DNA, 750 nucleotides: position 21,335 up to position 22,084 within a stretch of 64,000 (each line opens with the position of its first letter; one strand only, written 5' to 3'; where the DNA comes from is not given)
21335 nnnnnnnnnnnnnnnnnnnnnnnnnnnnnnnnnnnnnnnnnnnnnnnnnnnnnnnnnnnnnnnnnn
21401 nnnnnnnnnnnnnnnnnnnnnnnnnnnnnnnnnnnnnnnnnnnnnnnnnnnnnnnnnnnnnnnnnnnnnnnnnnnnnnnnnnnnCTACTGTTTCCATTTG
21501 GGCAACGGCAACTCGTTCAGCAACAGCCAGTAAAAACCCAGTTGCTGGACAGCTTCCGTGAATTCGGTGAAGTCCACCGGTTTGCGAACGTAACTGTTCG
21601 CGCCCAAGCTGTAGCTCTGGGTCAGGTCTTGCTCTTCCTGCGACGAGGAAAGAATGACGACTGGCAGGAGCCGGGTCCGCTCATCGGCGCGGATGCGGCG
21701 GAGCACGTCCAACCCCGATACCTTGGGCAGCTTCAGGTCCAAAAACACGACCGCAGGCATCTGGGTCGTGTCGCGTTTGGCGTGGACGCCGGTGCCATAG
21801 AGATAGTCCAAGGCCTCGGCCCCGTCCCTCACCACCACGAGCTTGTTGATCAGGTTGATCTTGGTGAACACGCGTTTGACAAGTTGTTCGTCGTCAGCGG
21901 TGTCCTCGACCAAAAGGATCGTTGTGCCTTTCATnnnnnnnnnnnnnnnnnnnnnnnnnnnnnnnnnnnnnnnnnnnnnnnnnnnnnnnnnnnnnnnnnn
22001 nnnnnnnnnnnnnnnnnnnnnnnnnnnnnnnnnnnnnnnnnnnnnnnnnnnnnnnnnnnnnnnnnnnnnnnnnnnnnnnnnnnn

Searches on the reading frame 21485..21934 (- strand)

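Call 7: search_protein_families(library=pfam, proteins=[window:21485-21934:-], max_evalue=0.001)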
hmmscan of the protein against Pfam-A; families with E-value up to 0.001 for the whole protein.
window:21485-21934:- (149 aa): 1 family
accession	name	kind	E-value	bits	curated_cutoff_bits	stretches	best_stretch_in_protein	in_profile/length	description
PF00072.30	Response_reg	-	2.7e-18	66.6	30.2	1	6-130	1-111/111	Response regulator receiver domain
